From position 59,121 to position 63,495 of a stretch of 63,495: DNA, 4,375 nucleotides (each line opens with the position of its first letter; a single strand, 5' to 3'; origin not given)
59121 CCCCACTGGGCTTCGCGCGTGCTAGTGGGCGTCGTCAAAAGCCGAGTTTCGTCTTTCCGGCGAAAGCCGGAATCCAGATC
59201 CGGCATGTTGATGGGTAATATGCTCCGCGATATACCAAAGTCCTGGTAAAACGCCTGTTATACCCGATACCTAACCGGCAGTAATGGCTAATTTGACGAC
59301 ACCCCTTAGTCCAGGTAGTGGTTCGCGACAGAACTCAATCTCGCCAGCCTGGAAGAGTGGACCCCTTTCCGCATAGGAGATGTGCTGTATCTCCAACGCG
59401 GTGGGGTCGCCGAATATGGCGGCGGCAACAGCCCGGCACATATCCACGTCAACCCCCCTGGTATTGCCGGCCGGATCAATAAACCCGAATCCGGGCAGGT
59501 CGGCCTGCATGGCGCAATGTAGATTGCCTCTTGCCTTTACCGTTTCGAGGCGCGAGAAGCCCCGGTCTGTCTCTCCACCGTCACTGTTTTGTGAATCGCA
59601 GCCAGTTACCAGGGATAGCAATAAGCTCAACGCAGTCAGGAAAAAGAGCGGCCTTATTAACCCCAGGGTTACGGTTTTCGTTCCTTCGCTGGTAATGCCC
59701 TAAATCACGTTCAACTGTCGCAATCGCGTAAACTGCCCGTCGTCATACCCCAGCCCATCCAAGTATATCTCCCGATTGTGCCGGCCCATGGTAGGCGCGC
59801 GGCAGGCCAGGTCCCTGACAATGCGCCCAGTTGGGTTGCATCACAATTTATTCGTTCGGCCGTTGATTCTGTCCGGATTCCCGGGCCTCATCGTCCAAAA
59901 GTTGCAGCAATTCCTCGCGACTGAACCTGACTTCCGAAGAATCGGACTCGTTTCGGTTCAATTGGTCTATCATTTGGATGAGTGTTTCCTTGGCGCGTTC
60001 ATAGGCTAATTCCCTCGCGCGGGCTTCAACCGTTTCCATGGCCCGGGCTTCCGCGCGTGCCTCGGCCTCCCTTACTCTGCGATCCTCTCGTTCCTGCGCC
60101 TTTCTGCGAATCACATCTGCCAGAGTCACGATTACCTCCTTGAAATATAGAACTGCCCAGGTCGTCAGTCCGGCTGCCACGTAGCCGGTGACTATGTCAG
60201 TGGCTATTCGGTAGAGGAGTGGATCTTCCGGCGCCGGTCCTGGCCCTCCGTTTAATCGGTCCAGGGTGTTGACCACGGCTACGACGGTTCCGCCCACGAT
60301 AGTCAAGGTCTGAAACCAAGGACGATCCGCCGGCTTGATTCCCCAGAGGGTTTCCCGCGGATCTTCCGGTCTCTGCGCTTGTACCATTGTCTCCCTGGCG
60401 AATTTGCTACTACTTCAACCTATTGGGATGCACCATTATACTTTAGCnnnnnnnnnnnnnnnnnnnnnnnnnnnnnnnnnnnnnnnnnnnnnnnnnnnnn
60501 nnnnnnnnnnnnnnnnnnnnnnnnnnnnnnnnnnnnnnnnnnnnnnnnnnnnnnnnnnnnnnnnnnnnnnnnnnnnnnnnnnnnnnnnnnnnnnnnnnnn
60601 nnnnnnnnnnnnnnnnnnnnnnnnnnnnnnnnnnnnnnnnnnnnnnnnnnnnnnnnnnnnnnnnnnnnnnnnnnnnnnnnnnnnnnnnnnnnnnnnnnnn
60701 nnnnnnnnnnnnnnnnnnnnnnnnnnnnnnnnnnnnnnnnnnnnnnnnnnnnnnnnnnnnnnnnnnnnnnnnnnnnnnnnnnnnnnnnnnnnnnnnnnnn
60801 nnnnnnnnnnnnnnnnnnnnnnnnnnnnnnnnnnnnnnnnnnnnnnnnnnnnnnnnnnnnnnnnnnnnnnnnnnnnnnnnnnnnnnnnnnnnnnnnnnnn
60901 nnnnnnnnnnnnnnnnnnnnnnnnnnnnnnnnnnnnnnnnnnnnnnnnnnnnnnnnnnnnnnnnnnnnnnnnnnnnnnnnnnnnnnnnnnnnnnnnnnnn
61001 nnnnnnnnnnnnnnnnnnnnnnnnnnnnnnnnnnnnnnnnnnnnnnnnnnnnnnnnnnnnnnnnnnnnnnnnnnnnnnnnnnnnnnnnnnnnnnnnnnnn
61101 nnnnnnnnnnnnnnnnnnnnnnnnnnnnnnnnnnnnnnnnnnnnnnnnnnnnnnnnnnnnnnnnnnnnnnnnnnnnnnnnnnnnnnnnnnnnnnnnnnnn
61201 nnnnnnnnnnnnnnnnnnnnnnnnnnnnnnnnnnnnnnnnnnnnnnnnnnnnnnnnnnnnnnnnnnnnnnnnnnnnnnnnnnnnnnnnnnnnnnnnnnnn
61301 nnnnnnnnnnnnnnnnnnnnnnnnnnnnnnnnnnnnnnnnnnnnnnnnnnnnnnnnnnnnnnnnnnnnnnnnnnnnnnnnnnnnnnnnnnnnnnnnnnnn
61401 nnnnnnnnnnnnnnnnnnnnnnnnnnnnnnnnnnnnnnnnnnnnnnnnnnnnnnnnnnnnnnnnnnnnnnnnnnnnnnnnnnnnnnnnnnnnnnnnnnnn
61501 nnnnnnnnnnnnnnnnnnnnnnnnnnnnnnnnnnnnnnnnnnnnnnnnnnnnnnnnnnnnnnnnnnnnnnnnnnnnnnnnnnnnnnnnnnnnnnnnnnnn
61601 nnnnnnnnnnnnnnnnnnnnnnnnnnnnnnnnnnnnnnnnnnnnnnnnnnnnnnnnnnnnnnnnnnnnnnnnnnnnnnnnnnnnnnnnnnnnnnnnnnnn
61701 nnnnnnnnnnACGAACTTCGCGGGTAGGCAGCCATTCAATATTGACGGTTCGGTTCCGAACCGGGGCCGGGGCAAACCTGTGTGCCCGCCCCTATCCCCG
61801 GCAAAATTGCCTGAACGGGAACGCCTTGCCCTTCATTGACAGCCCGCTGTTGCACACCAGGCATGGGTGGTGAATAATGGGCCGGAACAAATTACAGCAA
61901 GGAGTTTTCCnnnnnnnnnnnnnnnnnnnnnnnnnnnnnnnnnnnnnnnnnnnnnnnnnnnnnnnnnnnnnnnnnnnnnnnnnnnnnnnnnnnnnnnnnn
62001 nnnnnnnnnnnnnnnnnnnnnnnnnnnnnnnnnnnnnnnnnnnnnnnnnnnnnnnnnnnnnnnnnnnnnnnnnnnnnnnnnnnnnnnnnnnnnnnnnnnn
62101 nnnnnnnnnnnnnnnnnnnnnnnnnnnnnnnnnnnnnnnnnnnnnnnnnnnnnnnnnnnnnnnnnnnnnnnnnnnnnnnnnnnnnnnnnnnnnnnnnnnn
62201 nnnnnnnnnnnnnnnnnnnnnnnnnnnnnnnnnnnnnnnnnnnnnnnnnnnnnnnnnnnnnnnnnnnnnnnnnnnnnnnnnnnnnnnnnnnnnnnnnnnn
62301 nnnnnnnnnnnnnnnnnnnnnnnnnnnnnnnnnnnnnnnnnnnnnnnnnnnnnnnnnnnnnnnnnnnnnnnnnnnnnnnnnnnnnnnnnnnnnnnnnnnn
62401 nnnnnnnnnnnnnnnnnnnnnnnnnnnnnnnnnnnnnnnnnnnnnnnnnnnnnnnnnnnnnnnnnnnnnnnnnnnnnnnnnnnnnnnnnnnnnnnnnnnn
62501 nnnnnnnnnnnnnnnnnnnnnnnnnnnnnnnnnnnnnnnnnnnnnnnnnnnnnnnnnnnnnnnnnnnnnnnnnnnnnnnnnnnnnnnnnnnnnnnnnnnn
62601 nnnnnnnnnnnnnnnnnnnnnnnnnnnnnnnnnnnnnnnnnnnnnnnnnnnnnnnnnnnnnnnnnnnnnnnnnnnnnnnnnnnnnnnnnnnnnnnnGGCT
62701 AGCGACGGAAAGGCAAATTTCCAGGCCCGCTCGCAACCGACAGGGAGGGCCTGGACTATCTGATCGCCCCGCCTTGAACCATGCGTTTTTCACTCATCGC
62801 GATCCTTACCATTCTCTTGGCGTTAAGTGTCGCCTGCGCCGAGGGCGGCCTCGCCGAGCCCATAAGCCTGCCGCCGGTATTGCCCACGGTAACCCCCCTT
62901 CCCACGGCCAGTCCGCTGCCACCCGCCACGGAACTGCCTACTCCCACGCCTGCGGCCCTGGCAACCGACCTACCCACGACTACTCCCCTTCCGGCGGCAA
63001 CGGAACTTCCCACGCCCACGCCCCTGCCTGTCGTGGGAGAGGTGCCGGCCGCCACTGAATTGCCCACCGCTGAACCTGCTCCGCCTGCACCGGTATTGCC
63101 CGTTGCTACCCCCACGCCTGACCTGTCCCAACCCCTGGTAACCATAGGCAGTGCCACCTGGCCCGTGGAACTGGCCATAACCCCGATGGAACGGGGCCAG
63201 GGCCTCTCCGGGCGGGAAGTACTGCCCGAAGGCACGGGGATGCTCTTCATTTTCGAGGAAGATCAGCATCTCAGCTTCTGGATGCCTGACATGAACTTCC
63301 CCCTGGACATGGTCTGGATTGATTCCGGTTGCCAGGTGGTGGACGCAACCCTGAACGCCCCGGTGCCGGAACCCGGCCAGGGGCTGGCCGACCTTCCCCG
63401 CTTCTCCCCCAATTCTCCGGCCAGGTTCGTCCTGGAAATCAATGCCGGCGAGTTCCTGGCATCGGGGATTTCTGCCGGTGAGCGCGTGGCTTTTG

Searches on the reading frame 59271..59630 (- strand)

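Call 35: search_protein_families(library=pfam, proteins=[window:59271-59630:-], max_evalue=0.0001)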
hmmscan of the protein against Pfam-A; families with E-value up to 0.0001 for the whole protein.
window:59271-59630:- (119 aa): 1 family
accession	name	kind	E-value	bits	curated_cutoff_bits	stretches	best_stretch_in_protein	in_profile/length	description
PF00497.25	SBP_bac_3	-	1.6e-06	28.4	26.4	1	37-100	1-61/132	Bacterial extracellular solute-binding proteins, family 3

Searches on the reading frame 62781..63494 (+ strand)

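Call 35: search_protein_families(library=pfam, proteins=[window:62781-63494:+], max_evalue=0.0001)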
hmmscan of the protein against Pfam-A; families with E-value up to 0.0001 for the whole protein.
window:62781-63494:+ (238 aa): 1 family
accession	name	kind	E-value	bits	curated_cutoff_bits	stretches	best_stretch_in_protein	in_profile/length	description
PF02643.20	DUF192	-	2.8e-26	91.9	27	1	129-237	3-95/96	Uncharacterized ACR, COG1430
